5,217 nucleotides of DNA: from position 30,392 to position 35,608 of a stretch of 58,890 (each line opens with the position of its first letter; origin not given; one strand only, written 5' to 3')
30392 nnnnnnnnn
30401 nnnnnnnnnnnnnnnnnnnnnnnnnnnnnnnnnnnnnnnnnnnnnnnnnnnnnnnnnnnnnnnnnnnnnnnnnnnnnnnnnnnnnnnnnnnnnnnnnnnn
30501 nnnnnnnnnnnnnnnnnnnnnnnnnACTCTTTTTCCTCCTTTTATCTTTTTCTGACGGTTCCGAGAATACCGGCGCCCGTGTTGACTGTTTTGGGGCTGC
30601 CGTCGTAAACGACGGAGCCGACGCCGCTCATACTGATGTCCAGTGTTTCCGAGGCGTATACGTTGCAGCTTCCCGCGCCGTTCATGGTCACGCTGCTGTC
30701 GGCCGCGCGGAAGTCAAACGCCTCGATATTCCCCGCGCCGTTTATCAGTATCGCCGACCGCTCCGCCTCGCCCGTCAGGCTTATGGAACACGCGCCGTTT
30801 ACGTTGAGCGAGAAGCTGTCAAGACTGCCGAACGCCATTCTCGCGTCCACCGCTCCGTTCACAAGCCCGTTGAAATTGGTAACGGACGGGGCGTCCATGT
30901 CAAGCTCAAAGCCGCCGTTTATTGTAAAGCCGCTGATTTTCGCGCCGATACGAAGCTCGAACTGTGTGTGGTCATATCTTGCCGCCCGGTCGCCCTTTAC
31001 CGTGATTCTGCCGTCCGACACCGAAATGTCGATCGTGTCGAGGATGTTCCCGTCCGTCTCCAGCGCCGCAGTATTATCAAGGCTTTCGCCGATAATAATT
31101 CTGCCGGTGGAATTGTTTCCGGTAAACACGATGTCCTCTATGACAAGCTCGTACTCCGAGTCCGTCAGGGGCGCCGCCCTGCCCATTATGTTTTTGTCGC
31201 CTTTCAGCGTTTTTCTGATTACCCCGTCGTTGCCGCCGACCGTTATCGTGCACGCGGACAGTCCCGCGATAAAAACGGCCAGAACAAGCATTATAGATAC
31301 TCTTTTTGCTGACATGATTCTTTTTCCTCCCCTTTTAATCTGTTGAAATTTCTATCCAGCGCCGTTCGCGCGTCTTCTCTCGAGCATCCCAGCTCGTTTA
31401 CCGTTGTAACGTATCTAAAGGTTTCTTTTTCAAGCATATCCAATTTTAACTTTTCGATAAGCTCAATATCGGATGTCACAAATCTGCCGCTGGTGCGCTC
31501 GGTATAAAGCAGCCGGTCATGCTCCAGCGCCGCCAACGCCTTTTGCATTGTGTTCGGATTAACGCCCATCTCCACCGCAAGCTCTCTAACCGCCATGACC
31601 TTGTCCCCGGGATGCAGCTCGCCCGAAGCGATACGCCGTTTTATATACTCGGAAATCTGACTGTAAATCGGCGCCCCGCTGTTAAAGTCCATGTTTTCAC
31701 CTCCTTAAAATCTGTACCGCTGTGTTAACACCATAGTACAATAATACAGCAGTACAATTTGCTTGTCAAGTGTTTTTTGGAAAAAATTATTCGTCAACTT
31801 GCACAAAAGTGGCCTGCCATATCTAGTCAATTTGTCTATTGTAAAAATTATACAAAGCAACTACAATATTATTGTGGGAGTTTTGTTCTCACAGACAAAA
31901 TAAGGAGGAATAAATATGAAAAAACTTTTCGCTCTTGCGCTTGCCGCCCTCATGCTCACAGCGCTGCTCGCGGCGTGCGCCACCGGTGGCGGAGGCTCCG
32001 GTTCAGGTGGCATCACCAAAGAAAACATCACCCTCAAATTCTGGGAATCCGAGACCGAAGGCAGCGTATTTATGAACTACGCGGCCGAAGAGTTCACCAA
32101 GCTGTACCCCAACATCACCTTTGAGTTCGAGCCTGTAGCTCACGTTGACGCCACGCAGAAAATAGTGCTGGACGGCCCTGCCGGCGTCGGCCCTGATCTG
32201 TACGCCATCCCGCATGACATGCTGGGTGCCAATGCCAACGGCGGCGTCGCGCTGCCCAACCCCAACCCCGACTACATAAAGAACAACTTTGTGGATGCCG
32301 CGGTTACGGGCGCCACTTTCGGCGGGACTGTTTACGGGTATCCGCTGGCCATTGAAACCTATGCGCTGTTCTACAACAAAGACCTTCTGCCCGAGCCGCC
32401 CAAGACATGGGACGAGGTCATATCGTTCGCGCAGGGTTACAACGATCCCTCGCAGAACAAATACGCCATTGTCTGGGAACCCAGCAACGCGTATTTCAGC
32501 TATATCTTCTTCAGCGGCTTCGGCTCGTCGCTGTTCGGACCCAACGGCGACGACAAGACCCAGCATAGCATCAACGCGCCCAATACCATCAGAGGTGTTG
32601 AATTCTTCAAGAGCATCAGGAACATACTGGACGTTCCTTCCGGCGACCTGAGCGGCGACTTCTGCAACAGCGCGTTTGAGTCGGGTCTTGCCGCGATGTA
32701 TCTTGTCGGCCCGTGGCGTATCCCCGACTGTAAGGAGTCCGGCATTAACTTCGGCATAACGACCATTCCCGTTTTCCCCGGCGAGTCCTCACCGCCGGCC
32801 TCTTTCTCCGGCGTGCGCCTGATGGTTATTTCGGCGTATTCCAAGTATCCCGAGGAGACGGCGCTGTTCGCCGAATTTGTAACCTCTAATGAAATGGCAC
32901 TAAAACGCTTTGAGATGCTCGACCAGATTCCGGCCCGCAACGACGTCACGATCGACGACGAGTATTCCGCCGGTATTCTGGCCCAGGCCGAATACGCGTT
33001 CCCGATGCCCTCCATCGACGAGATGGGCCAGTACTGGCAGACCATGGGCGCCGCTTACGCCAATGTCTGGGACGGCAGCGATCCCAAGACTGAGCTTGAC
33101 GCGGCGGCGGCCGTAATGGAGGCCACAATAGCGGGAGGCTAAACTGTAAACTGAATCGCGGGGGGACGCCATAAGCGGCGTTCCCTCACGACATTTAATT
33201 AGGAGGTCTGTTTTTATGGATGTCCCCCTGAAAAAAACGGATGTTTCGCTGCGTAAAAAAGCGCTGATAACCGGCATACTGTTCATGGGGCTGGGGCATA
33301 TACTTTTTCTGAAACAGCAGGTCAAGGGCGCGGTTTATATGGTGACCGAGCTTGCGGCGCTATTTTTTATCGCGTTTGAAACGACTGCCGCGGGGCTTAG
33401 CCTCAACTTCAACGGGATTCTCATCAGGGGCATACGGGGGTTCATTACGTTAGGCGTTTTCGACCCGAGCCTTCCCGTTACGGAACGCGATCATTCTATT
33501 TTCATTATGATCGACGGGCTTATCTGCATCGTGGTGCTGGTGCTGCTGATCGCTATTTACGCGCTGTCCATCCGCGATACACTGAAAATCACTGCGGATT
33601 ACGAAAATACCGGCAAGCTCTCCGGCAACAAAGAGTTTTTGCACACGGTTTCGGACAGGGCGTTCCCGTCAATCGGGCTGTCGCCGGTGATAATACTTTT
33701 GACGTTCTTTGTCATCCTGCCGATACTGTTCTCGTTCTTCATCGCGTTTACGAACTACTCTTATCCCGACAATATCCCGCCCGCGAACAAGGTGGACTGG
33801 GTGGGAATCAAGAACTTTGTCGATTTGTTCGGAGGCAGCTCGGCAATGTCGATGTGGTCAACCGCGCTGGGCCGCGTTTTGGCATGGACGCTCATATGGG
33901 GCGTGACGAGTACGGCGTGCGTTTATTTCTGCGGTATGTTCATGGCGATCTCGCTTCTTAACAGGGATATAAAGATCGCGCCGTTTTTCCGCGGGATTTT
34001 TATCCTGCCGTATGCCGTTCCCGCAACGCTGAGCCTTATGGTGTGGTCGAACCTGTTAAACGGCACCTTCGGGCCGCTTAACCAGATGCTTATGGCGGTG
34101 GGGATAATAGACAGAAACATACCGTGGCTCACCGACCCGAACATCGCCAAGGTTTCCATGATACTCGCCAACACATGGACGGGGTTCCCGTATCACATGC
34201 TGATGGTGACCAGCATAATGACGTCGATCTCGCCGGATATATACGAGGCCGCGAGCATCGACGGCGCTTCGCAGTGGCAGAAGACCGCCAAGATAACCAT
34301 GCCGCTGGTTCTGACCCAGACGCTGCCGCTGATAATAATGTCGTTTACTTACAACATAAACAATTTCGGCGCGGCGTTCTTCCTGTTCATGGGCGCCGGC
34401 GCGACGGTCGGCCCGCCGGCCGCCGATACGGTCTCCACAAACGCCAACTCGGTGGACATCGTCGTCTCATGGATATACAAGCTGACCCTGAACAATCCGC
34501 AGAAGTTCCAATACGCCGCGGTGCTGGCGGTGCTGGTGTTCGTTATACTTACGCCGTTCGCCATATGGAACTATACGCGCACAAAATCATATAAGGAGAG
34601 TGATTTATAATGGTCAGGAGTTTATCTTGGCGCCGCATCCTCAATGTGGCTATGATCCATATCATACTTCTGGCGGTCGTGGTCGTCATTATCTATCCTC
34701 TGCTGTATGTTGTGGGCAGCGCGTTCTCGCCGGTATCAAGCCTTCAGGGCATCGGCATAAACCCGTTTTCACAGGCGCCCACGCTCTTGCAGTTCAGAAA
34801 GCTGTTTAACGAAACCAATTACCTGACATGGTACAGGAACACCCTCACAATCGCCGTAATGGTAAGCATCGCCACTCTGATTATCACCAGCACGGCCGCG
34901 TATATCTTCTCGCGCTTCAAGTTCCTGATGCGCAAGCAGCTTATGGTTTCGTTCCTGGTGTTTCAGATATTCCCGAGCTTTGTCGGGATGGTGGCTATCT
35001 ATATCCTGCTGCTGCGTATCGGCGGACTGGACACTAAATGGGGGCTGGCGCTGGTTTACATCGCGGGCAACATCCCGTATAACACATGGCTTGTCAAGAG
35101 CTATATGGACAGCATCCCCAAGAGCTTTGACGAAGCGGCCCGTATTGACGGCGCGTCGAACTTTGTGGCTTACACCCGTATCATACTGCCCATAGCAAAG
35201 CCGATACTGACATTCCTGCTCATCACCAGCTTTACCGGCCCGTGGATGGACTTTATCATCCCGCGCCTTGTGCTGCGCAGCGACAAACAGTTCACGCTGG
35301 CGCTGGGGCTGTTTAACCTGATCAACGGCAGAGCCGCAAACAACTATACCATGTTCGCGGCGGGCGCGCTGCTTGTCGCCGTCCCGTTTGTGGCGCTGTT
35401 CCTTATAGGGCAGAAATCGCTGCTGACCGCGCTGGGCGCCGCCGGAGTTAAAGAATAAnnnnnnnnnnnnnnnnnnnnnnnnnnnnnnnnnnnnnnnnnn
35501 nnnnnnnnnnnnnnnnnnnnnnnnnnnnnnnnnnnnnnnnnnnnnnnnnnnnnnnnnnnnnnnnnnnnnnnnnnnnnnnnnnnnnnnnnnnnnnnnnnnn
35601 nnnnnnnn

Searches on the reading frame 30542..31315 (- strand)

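Call 27: search_protein_families(library=pfam, proteins=[window:30542-31315:-], max_evalue=0.00001)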
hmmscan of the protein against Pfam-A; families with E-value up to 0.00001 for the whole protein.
window:30542-31315:- (257 aa): 1 family
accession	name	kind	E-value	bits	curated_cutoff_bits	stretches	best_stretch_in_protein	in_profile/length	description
PF10988.14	DUF2807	-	7.5e-24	84.9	24.2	1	75-241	15-181/181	Putative auto-transporter adhesin, head GIN domain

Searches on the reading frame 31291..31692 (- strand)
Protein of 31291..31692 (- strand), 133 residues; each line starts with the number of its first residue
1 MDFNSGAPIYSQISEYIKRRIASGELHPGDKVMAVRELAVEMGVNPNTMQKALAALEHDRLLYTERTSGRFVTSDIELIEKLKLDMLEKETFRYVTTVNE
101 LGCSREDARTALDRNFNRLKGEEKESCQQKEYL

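Call 28: search_protein_families(library=pfam, proteins=[window:31291-31692:-], max_evalue=0.00001)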
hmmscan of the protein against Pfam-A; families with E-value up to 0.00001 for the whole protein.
window:31291-31692:- (133 aa): 1 family
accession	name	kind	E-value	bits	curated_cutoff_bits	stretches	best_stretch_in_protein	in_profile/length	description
PF00392.27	GntR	-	2.4e-14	53.2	27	1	10-72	2-64/64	Bacterial regulatory proteins, gntR family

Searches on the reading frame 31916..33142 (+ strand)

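Call 28: search_protein_families(library=pfam, proteins=[window:31916-33142:+], max_evalue=0.00001)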
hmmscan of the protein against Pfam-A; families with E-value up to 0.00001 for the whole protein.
window:31916-33142:+ (408 aa): 2 families
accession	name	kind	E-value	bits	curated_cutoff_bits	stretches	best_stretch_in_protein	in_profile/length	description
PF13416.11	SBP_bac_8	-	8.8e-41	141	27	1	56-352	2-273/279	Bacterial extracellular solute-binding protein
PF01547.30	SBP_bac_1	-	1.5e-38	134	26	1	44-327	2-305/307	Bacterial extracellular solute-binding protein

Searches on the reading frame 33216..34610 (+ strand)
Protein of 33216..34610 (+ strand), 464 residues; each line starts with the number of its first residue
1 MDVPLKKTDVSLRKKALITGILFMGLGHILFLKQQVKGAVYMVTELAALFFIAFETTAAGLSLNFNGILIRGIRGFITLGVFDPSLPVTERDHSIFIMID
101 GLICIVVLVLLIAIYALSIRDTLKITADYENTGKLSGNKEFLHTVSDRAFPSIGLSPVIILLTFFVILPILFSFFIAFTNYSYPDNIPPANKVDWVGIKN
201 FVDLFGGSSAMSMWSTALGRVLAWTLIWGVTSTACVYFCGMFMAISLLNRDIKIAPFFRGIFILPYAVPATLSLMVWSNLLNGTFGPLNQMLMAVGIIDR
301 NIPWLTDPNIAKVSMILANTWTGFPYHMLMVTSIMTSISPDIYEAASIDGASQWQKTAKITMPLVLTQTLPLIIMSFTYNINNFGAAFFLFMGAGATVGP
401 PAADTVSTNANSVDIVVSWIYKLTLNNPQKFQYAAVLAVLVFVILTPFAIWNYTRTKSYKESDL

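Call 28: search_protein_families(library=pfam, proteins=[window:33216-34610:+], max_evalue=0.00001)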
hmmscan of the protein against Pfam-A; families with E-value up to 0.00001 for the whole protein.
window:33216-34610:+ (464 aa): 1 family
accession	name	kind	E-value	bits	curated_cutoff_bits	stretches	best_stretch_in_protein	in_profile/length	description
PF00528.27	BPD_transp_1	-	4.6e-14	53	26.4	1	238-446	3-169/184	Binding-protein-dependent transport system inner membrane component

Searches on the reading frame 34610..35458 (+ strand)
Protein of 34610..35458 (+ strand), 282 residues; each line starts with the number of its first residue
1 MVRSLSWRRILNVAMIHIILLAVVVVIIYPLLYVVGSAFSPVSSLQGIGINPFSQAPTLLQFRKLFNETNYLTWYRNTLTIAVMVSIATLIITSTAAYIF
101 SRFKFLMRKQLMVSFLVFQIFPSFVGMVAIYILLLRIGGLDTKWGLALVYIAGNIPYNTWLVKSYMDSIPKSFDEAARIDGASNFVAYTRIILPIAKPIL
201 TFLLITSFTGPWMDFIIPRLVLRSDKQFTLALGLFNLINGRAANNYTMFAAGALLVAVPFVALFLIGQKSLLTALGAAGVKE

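Call 28: search_protein_families(library=pfam, proteins=[window:34610-35458:+], max_evalue=0.00001)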
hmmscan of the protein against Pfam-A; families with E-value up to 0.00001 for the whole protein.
window:34610-35458:+ (282 aa): 1 family
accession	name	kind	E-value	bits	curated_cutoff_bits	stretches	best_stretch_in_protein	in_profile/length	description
PF00528.27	BPD_transp_1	-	3.1e-17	63.3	26.4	1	96-266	8-174/184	Binding-protein-dependent transport system inner membrane component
